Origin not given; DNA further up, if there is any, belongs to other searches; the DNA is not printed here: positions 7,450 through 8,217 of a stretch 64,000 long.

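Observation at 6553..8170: Rrf2-family (Fe-S type) regulator sits between the porin-pstSCAB operon and the kinase operon, with a shared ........-containing motif on both flanks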

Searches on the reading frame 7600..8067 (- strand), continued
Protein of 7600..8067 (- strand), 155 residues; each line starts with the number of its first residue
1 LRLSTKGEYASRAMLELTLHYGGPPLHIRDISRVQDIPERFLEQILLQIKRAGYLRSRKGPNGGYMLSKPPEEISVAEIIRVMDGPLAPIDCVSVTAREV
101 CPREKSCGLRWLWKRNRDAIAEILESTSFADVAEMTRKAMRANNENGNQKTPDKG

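Call 29: search_solved_structures(query=A1, max_evalue=0.00001, show_alignments=3)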
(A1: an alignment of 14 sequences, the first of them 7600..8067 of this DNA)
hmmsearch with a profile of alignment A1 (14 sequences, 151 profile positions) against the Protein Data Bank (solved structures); distinct sequences matched with E-value up to 0.00001: 13.
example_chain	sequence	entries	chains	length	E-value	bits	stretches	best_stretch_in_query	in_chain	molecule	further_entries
4cic_A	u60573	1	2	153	1.5e-33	119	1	2-142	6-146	TRANSCRIPTIONAL REGULATOR, BADM/RRF2 FAMILY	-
2y75_A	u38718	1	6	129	2.2e-27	98.9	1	1-136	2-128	HTH-TYPE TRANSCRIPTIONAL REGULATOR CYMR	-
3lwf_A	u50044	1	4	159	2.7e-24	88.9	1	1-139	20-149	Putative transcriptional regulator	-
3t8r_A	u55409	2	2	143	1.4e-21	80.1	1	1-139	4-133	Staphylococcus aureus CymR | Staphylococcus aureus CymR (oxidized form)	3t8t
4hf0_A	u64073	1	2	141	2e-18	69.9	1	1-136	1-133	HTH-type transcriptional regulator IscR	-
4hf1_A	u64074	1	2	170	2.4e-18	69.6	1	1-137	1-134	HTH-type transcriptional regulator IscR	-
4hf2_A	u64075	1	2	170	1.3e-17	67.2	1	1-137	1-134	HTH-type transcriptional regulator IscR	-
7zpn_A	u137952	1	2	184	1.5e-17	67.1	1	2-135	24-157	HTH-type transcriptional regulator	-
4chu_A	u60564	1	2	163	2.3e-17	66.4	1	2-137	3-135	HTH-TYPE TRANSCRIPTIONAL REGULATOR ISCR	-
6hsd_A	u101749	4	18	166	1.7e-10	44.2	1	1-136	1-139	Rrf2 family transcriptional regulator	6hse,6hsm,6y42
6y45_A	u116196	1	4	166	2.2e-10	43.7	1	1-136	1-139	Rrf2 family transcriptional regulator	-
5n07_A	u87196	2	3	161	4.7e-10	42.7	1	1-135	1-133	HTH-type transcriptional repressor NsrR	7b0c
5n08_A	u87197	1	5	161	4.5e-06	29.8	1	1-134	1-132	HTH-type transcriptional repressor NsrR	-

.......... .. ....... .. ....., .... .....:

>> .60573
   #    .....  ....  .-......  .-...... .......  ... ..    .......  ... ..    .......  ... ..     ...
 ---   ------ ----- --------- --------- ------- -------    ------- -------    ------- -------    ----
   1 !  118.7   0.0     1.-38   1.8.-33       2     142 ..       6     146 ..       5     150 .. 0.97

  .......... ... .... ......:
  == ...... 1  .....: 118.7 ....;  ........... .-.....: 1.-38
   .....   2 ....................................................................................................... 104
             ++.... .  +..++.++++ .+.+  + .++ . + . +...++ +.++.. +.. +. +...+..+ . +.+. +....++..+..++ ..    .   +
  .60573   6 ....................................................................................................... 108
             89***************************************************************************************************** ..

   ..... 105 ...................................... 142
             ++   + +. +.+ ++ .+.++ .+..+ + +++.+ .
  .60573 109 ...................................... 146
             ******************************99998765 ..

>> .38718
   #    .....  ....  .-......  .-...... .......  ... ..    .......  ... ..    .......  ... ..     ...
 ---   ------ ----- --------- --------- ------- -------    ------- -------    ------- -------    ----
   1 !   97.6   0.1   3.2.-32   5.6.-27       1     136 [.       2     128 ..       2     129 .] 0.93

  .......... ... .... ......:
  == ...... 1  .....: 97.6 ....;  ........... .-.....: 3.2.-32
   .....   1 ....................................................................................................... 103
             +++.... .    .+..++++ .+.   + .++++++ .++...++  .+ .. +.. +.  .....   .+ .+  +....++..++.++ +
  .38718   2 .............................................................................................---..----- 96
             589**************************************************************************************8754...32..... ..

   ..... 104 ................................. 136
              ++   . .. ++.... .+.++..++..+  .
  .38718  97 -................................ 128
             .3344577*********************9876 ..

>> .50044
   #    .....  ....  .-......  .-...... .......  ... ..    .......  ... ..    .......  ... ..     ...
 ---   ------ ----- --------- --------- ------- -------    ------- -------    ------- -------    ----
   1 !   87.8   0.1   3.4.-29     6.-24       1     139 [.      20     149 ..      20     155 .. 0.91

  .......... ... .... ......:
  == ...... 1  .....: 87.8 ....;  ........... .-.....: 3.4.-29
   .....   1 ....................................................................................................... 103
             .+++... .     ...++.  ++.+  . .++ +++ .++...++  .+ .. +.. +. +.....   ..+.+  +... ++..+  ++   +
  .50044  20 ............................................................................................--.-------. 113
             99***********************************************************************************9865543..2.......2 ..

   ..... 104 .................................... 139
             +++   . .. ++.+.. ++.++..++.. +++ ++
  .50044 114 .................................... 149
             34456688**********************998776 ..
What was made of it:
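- On Fe-S-binding subgroup of Rrf2 regulators: They align with the three Ser of the 4cic variant (call 29).
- Closest known: IscR of Thermincola potens. Same: Three Cys at 92, 101 and 107 align with Ser92, Ser101 and Ser107 of the crystallised 4cic variant (call 29).
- Closest known: CymR of Bacillus subtilis and Staphylococcus aureus. Different: CymR lacks the three-Cys cluster site (alignment in call 29).
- The best solved relative is 4cic, a BadM/Rrf2-family regulator, which has Ser at the three aligned Cys positions (call 29).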

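Call 39: search_protein_representatives(protein=window:7600-8067:-)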
Query: 155 residues. Proteins with E-value up to 0.001 (for the whole library): 23361; up to 1e-10: 7200; up to 1e-30: 25. The best 150 are listed.
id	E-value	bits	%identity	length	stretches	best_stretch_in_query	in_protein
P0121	6.0e-50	185.4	83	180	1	1-104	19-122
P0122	1.3e-49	184.3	73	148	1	1-116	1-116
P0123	3.0e-41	157.1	54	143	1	1-134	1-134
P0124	3.2e-40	153.8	60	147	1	14-136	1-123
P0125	2.6e-38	147.6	51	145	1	1-135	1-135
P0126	1.0e-37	145.7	72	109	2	85-140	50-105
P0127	1.2e-36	142.2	52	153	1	1-140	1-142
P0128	1.1e-35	139.2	46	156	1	1-142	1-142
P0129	4.7e-35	137.0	50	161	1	1-142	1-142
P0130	5.5e-35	136.8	47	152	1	3-135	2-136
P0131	4.2e-34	134.0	43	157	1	1-137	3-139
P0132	7.8e-34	133.1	45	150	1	1-142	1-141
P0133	2.4e-33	131.5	48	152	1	3-135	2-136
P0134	5.4e-33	130.4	46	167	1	1-142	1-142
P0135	1.3e-32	129.1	46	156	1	1-145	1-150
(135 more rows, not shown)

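Call 41: find_encoding_contigs(protein=P0123, flank=5000, max_places=3)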
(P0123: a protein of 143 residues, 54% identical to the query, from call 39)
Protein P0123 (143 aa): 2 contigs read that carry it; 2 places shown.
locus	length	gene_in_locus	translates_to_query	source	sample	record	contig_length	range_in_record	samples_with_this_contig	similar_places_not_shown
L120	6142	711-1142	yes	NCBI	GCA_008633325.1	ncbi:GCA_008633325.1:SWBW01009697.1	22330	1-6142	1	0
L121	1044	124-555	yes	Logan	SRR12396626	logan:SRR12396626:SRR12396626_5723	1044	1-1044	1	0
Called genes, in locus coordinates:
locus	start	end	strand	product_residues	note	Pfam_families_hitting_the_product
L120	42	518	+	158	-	-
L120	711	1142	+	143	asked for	PF02082:Rrf2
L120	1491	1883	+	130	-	PF02310:B12-binding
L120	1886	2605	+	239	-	PF04893:Yip1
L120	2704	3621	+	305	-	PF19572:PorV (weak), PF13505:OMP_b-brl (weak)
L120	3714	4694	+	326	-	PF24684:Vgb_lyase (faint), PF08450:SGL (faint), PF01436:NHL (faint)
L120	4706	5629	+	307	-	PF03537:Glyco_hydro_114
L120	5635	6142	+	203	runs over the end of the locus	PF04199:Cyclase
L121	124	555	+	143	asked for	PF02082:Rrf2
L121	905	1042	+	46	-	?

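Call 42: find_encoding_contigs(protein=P0124, flank=5000, max_places=2)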
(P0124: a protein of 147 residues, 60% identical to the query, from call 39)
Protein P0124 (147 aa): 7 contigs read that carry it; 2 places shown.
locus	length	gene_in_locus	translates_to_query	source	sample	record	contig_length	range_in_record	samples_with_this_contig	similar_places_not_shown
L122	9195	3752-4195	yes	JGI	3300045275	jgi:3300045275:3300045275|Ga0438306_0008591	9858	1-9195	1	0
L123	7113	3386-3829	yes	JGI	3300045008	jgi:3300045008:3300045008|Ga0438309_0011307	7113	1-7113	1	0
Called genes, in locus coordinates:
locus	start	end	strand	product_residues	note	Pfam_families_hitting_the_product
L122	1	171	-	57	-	?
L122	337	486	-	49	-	-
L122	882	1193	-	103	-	PF02452:PemK_toxin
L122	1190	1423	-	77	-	PF01402:RHH_1 (weak)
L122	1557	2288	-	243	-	PF13489:Methyltransf_23 (weak), PF13847:Methyltransf_31 (weak), PF08241:Methyltransf_11, PF08242:Methyltransf_12 (weak), PF13649:Methyltransf_25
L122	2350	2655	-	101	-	-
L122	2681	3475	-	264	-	PF00797:Acetyltransf_2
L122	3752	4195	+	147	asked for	PF02082:Rrf2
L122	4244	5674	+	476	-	PF00939:Na_sulph_symp, PF03600:CitMHS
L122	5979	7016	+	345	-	PF13531:SBP_bac_11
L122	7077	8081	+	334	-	PF13531:SBP_bac_11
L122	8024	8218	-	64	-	-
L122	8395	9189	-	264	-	PF02463:SMC_N (faint), PF13476:AAA_23 (weak), PF00005:ABC_tran, PF13304:AAA_21 (faint)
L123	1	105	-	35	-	?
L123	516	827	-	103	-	PF02452:PemK_toxin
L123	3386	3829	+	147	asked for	PF02082:Rrf2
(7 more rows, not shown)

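Call 43: find_encoding_contigs(protein=P0125, flank=5000, max_places=2)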
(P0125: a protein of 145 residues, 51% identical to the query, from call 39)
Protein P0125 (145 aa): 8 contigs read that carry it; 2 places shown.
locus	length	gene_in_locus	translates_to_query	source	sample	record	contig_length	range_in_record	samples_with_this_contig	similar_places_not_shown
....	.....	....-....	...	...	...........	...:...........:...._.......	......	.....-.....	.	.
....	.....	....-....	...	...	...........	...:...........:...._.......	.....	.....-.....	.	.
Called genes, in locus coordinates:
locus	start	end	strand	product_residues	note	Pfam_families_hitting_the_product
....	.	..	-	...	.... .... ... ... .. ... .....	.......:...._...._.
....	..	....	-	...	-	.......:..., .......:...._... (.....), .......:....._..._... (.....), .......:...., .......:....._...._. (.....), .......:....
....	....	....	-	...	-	-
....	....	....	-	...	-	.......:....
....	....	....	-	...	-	-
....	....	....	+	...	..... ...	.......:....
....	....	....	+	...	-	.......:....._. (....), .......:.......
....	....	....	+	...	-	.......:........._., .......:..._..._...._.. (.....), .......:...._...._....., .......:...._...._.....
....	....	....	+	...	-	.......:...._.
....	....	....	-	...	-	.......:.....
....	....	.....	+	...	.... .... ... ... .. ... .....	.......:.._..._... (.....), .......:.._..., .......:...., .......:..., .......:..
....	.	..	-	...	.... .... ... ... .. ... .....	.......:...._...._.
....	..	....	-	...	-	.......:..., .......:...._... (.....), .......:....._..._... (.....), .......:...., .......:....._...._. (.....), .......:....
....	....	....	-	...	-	-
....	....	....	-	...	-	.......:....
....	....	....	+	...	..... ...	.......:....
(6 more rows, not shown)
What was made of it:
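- Outgroup P0125 (51% identity) sits beside cysE-iscS-iscU, and P0124 (60%) beside a Na/sulfate symporter (calls 42, 43).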

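Call 44: find_encoding_contigs(protein=P0129, flank=5000, max_places=2)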
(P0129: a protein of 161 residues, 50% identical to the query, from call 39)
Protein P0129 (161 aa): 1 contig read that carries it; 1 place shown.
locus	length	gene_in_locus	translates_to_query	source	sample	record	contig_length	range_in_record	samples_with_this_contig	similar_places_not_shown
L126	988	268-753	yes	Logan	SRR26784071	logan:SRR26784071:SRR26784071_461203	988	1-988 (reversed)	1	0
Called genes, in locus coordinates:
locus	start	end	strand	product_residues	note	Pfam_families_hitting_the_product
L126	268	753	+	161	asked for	PF02082:Rrf2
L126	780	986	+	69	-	?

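Call 55: search_protein_families(library=pfam, proteins=[L076:4512-5276:+, L028:5439-6281:+], max_evalue=0.00001)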
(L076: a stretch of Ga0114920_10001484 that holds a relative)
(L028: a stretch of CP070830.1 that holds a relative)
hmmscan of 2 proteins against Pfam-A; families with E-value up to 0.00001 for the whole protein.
L076:4512-5276:+ (254 aa): 1 family
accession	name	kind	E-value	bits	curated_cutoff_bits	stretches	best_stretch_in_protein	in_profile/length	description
PF01925.25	TauE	-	2.5e-26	93.2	32.6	1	10-247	1-236/237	Sulfite exporter TauE/SafE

L028:5439-6281:+ (280 aa): 1 family
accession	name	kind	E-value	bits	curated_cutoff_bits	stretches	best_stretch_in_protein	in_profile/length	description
PF01925.25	TauE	-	9.4e-32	111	32.6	2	98-272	55-235/237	Sulfite exporter TauE/SafE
